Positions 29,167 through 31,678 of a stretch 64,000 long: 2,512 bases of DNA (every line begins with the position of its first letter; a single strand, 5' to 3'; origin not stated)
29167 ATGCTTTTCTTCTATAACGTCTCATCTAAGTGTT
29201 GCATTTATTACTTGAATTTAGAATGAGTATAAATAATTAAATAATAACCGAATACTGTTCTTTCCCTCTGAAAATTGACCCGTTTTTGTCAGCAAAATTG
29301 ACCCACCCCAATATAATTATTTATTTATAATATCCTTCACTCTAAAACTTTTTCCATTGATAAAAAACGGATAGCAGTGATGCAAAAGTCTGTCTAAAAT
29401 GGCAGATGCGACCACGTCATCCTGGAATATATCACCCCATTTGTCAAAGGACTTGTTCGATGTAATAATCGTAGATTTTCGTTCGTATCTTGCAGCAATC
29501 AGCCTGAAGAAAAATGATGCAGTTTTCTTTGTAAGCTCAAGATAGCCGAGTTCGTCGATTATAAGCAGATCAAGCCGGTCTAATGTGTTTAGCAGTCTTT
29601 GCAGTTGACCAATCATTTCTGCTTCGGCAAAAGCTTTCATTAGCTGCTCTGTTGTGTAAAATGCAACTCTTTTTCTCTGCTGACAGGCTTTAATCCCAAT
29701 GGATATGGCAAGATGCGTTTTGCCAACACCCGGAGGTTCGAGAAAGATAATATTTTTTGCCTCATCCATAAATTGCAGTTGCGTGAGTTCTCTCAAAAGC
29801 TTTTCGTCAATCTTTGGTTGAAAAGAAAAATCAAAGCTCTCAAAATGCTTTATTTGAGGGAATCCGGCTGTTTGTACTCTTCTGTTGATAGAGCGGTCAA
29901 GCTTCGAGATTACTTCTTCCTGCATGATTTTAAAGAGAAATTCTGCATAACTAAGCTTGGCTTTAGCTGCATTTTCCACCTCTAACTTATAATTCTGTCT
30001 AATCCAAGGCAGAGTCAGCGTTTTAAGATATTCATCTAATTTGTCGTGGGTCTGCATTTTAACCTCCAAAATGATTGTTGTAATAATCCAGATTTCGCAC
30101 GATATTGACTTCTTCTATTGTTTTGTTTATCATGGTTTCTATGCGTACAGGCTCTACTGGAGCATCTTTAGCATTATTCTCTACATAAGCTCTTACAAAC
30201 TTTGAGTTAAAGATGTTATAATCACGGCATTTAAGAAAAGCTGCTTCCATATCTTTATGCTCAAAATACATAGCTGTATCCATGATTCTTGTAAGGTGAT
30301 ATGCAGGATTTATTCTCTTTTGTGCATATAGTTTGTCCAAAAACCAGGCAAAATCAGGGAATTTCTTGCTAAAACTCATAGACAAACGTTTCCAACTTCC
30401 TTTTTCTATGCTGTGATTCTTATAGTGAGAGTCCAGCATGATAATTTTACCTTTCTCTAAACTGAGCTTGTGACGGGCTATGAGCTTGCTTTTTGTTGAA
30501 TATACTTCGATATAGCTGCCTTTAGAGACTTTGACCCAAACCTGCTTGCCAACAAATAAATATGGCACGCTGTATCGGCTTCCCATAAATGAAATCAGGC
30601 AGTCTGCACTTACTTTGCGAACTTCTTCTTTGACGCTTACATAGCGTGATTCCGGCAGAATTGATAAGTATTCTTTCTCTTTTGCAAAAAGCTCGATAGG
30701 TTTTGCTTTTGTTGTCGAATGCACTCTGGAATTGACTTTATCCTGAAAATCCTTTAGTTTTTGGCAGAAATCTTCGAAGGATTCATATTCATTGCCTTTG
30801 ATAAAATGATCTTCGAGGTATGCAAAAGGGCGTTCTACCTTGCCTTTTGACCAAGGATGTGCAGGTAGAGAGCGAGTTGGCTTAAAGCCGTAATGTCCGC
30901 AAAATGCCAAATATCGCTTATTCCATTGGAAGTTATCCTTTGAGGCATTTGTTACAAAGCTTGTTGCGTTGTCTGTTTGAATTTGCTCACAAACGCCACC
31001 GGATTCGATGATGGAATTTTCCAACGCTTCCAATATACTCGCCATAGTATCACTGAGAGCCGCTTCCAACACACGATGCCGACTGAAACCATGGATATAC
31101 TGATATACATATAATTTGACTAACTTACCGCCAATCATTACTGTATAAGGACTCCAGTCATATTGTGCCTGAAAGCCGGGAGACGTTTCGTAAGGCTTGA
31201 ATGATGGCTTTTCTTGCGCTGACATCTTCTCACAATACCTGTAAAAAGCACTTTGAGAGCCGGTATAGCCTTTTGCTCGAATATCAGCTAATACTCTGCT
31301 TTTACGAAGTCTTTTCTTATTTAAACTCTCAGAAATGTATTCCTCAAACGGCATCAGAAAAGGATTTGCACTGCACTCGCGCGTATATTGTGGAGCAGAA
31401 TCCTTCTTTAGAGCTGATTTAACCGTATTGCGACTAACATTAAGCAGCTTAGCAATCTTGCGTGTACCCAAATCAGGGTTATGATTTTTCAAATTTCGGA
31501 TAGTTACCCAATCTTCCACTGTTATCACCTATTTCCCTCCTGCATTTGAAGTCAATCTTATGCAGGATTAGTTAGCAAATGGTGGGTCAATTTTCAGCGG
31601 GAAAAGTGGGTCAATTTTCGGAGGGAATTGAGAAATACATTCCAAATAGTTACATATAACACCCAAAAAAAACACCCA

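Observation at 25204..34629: Expanding family of T9SS-CTD proteins: three near-identical tandem units plus a diverged fourth, with nested IS insertions in the copy-2 leader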

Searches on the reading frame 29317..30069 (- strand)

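Call 7: search_protein_families(library=pfam, proteins=[window:29317-30069:-], max_evalue=0.1)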
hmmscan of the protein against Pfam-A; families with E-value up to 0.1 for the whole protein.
window:29317-30069:- (250 aa): 11 families
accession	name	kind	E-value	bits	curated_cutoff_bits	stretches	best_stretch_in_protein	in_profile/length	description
PF01695.23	IstB_IS21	-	2.5e-76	256.7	24.1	1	14-246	2-234/238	IstB-like ATP binding protein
PF00308.24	Bac_DnaA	-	8e-12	46.1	23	1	107-206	37-139/162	Bacterial DnaA ATPAse domain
PF05496.18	RuvB_N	-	0.0012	19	27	1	81-178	9-97/159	Holliday junction DNA helicase RuvB P-loop domain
PF13401.12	AAA_22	-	0.003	18.3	27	0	149-186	68-102/130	AAA domain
PF03266.21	NTPase_1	-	0.0031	17.8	23.9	0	157-183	87-113/168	NTPase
PF02562.22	PhoH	-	0.0062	16.5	27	1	98-145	13-60/205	PhoH-like protein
PF04851.21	ResIII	-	0.013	15.9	22.5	0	84-137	20-58/164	Type III restriction enzyme, res subunit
PF20720.3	nSTAND3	-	0.025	14.7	27.2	1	99-146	12-47/155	Novel STAND NTPase 3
PF00004.35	AAA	-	0.044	14.7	21.2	1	108-180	2-72/131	ATPase family associated with various cellular activities (AAA)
PF03796.21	DnaB_C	-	0.051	13.4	27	0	108-145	23-61/255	DnaB-like helicase C terminal domain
PF21983.2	NikA-like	-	0.07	13.7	27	0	31-64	20-57/72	Mobilization protein NikA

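Call 8: search_protein_families(library=ncbifam, proteins=[window:29317-30069:-], max_evalue=0.1)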
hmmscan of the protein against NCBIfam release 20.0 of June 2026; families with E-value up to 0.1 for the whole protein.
window:29317-30069:- (250 aa): 27 families (the best 25 are shown)
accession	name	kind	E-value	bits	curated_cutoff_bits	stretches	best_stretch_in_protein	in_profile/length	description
NF038214.1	IS21_help_AAA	equivalog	2.5e-81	272.8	200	1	15-245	1-231/232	IS21-like element helper ATPase IstB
NF005098.0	PRK06526.1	subfamily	4.8e-68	229.5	296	1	15-246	20-251/266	transposase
NF006616.1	PRK09183.1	subfamily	3.2e-63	213.4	300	1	7-246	3-244/253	IS21-like element helper ATPase IstB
NF006038.0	PRK08181.1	subfamily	7.5e-43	146.7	317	1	10-248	12-251/271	transposase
NF005304.0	PRK06835.1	equivalog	4.5e-19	68.7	215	1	99-247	178-324/330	ATP-binding protein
NF005992.0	PRK08116.1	subfamily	6e-18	64.9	189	1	103-246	111-255/269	hypothetical protein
TIGR00362.1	DnaA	equivalog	8.3e-15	54.8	343.9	1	105-207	137-243/437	chromosomal replication initiator protein DnaA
NF001154.0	PRK00149.3-3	equivalog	5.7e-13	48.6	410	1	111-217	157-267/462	chromosomal replication initiator protein DnaA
NF005931.1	PRK07952.1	equivalog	2.1e-09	37.3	357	1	47-226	43-225/246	replicative helicase loader DnaC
NF009043.0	PRK12377.1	subfamily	7.2e-08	32.3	389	1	99-195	96-193/248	ATP-binding protein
TIGR03420.1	DnaA_homol_Hda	equivalog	6.9e-07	29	194.8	1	82-205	16-130/226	DnaA regulatory inactivator Hda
NF005378.0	PRK06921.1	subfamily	8.1e-06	25.1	207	1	103-241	116-255/266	hypothetical protein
NF010248.0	PRK13695.1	equivalog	0.00013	21.7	156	0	160-185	94-119/180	NTPase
NF009087.0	PRK12422.1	equivalog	0.00034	19.9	657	1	76-206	110-244/455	chromosomal replication initiator protein DnaA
TIGR03499.1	FlhF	equivalog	0.00048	20.2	174.15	1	40-140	139-236/286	flagellar biosynthesis GTPase FlhF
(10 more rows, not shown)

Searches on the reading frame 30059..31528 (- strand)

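Call 7: search_protein_families(library=pfam, proteins=[window:30059-31528:-], max_evalue=0.1)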
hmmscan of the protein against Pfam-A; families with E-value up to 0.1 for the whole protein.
window:30059-31528:- (489 aa): 8 families
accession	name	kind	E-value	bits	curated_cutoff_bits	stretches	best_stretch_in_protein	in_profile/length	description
PF22483.2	Mu-transpos_C_2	-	4.8e-16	58.7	27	1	291-363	1-71/73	Mu transposase, C-terminal domain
PF00665.32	rve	-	5.2e-08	33.5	32.6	1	117-225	4-102/102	Integrase core domain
PF13683.12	rve_3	-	0.0061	16.7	26.5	1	214-270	2-59/67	Integrase core domain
PF13936.12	HTH_38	-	0.017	15.3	27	1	3-36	6-37/44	Helix-turn-helix domain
PF08281.18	Sigma70_r4_2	-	0.019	15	25.7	1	20-41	27-48/54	Sigma-70, region 4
PF08279.18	HTH_11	-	0.021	15.1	25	1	11-41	7-37/55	HTH domain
PF13384.12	HTH_23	-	0.032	14.5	24.6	1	20-41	18-39/50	Homeodomain-like domain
PF13730.12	HTH_36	-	0.043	14.1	25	0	22-42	28-48/55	Helix-turn-helix domain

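Call 8: search_protein_families(library=ncbifam, proteins=[window:30059-31528:-], max_evalue=0.1)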
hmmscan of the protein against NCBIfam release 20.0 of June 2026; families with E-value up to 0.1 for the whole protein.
window:30059-31528:- (489 aa): 4 families
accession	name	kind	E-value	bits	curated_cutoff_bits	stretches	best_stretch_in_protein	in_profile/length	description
NF033546.1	transpos_IS21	equivalog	3.4e-66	223.7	160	1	19-293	8-294/294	IS21 family transposase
NF033577.2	transpos_IS481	equivalog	2.1e-25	89.8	224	1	10-279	67-282/284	IS481 family transposase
NF033516.0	transpos_IS3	equivalog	2e-08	33.9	160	1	204-276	290-363/369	IS3 family transposase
NF033545.0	transpos_IS630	equivalog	0.0078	15.7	100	0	21-41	14-34/299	IS630 family transposase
